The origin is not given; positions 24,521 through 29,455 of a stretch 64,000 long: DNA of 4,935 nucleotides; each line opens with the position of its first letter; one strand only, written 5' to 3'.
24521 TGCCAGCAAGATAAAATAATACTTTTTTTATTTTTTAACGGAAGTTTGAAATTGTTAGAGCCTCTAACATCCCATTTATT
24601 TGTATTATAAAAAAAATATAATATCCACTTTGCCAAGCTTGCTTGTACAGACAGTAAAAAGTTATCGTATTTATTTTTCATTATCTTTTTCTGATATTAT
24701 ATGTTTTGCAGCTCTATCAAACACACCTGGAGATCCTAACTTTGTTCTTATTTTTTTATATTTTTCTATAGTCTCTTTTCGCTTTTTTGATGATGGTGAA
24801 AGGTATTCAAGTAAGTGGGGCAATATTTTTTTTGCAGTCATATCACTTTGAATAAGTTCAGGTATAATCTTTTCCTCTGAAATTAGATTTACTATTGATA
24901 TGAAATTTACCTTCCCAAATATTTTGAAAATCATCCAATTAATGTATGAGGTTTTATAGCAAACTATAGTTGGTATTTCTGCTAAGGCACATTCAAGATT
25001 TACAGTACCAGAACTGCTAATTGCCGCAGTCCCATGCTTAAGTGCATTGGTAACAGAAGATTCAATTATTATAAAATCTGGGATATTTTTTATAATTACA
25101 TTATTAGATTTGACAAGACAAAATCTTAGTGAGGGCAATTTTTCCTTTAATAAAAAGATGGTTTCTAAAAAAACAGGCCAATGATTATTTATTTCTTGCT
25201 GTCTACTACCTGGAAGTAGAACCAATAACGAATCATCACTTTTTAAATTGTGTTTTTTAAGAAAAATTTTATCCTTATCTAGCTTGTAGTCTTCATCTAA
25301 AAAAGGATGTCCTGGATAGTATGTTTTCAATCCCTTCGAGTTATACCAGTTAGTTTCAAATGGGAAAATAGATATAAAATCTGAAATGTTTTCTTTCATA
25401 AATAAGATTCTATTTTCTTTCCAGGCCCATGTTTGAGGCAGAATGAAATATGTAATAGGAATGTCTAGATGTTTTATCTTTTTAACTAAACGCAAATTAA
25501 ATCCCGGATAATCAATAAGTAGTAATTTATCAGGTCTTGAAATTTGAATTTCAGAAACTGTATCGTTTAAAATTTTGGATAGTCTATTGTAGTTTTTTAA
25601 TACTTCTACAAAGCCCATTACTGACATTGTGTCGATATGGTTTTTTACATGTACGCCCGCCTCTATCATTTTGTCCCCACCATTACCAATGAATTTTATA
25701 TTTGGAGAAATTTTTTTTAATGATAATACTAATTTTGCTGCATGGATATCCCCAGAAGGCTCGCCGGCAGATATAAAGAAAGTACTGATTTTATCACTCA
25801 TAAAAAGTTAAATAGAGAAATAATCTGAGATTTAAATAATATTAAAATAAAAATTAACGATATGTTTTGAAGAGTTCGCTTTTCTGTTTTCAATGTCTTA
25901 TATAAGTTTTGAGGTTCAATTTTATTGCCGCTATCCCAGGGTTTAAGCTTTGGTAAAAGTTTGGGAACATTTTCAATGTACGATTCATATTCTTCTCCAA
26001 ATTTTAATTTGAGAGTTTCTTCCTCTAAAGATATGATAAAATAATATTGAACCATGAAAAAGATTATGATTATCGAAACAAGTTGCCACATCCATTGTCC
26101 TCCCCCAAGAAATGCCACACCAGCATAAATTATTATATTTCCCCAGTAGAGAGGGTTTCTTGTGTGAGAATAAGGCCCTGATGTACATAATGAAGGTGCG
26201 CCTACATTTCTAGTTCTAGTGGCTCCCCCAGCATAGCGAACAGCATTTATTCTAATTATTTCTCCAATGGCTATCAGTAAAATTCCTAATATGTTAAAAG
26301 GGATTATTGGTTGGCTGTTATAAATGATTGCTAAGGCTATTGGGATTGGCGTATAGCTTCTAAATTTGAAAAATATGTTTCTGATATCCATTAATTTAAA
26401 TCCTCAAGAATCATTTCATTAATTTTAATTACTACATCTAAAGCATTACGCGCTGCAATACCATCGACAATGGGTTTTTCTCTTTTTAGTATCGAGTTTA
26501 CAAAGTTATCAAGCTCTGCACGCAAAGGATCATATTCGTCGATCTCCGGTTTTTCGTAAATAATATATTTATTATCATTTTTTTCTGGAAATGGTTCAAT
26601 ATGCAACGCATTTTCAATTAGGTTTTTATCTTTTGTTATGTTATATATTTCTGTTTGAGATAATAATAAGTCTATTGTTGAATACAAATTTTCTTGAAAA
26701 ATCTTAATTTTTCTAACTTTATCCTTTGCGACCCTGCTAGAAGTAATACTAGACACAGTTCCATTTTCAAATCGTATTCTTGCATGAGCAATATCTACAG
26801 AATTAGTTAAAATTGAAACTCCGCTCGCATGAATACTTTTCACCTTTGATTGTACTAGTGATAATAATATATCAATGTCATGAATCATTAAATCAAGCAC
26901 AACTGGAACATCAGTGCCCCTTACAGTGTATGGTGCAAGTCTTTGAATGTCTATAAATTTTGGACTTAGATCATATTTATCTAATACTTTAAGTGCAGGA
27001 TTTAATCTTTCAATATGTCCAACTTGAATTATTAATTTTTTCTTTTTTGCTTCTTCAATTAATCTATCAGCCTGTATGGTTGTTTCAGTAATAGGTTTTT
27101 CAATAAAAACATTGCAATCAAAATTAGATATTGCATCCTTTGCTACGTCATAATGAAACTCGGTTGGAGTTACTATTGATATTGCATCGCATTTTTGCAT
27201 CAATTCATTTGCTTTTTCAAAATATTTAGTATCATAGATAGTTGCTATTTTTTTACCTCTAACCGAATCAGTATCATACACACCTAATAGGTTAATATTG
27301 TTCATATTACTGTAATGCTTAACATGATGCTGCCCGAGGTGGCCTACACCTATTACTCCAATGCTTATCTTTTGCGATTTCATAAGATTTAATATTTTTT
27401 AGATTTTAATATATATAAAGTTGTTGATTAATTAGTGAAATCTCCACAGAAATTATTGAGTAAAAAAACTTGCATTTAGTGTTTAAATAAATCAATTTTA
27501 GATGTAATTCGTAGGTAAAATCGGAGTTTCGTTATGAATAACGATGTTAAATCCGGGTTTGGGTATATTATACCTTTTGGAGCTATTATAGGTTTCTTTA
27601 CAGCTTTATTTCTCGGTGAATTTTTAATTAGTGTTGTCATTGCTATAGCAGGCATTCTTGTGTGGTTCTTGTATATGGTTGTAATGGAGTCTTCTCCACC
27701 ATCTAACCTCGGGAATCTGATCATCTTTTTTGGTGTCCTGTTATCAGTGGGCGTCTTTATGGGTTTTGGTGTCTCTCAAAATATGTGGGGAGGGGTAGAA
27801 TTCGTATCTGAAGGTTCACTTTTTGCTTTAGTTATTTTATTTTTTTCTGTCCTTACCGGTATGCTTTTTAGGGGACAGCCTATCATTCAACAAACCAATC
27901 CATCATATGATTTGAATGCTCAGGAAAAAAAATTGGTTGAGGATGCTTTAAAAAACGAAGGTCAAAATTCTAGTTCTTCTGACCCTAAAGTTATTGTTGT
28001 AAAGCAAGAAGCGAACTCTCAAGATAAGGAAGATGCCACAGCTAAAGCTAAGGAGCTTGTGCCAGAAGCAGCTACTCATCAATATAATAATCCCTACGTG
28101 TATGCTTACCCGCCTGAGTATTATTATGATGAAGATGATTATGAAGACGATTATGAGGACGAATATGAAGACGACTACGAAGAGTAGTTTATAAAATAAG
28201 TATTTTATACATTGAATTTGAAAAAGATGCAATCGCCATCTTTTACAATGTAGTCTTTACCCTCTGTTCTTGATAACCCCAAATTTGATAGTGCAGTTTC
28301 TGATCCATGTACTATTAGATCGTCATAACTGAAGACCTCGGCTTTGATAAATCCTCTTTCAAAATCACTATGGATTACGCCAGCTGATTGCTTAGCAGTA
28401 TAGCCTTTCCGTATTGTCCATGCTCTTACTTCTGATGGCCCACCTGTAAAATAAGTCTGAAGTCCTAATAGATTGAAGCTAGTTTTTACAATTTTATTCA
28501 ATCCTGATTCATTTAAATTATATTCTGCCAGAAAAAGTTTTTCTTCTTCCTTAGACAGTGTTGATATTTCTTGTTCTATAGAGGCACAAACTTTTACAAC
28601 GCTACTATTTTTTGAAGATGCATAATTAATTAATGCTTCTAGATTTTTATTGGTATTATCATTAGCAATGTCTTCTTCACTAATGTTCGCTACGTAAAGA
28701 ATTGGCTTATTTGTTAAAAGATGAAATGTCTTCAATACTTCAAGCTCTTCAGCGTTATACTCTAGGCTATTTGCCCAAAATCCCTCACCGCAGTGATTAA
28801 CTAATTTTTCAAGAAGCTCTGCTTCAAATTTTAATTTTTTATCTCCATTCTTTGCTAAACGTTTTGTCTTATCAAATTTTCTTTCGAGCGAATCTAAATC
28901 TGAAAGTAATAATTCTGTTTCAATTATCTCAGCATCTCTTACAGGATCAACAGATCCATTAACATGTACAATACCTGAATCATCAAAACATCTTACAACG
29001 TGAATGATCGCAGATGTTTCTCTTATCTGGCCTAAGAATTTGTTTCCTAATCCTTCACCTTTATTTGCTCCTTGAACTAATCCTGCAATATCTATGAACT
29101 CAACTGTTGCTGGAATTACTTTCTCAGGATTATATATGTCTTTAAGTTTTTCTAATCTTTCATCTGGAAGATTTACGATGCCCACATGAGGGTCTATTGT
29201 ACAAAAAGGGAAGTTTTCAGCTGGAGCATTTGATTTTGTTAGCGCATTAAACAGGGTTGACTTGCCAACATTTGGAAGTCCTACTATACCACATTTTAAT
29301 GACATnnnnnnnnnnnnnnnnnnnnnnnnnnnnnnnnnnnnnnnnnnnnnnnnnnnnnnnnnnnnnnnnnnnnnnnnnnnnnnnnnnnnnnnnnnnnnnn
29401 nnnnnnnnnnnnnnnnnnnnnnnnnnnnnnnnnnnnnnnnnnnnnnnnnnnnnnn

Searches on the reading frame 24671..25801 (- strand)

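Call 31: search_protein_families(library=pfam, proteins=[window:24671-25801:-], max_evalue=0.00001)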
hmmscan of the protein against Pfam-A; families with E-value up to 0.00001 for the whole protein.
window:24671-25801:- (376 aa): 1 family
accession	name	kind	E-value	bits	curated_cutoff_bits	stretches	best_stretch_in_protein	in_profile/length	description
PF02684.21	LpxB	-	3.2e-82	276.8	22.6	1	9-353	2-357/374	Lipid-A-disaccharide synthetase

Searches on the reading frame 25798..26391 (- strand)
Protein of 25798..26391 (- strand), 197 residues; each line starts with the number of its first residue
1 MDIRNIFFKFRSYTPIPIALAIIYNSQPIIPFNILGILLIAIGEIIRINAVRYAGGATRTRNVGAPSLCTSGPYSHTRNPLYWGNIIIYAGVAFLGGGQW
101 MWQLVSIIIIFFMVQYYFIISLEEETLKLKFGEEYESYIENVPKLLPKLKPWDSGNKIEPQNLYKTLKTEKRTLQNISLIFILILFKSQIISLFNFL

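Call 31: search_protein_families(library=pfam, proteins=[window:25798-26391:-], max_evalue=0.00001)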
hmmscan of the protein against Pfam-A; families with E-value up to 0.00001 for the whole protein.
window:25798-26391:- (197 aa): 1 family
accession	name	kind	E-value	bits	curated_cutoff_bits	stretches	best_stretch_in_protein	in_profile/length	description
PF04191.18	PEMT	-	8.3e-11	42.7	25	1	34-133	4-104/105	Phospholipid methyltransferase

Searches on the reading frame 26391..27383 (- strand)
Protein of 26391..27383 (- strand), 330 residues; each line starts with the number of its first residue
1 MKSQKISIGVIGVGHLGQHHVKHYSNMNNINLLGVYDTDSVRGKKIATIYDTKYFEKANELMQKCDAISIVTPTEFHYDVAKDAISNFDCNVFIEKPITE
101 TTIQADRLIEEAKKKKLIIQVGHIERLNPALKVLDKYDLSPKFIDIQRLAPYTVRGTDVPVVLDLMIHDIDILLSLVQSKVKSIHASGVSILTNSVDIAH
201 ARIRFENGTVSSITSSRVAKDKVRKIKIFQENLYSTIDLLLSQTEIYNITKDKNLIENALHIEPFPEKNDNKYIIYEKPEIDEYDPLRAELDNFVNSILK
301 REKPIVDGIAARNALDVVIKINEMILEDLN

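Call 31: search_protein_families(library=pfam, proteins=[window:26391-27383:-], max_evalue=0.00001)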
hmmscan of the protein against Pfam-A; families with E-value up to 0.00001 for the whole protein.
window:26391-27383:- (330 aa): 2 families
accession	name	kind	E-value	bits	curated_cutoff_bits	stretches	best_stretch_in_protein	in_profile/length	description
PF01408.29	GFO_IDH_MocA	-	6e-26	91.9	24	1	6-123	1-120/120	Oxidoreductase family, NAD-binding Rossmann fold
PF22725.1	GFO_IDH_MocA_C3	-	1.1e-09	38.7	27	1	161-228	45-116/124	GFO/IDH/MocA C-terminal domain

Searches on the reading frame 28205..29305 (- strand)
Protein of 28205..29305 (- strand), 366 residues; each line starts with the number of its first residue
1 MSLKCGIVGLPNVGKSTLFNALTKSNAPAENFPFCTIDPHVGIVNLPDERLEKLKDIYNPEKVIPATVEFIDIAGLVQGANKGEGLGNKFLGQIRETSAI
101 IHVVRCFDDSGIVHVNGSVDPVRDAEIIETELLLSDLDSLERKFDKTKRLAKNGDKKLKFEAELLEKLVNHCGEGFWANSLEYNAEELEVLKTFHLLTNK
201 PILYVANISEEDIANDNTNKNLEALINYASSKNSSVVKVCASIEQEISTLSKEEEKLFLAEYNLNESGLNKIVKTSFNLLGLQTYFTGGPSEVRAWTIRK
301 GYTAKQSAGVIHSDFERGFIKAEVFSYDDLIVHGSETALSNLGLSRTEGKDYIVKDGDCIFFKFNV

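Call 31: search_protein_families(library=pfam, proteins=[window:28205-29305:-], max_evalue=0.00001)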
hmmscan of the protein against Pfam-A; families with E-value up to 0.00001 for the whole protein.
window:28205-29305:- (366 aa): 3 families
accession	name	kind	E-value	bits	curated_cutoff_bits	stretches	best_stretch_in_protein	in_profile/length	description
PF06071.19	YchF-GTPase_C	-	2.1e-35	121.1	27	1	282-365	1-84/84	Protein of unknown function (DUF933)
PF01926.29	MMR_HSR1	-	2.3e-21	76.4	21.9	1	5-107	2-85/113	50S ribosome-binding GTPase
PF02421.24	FeoB_N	-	3.1e-08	33.7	27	1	5-50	3-48/156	Ferrous iron transport protein B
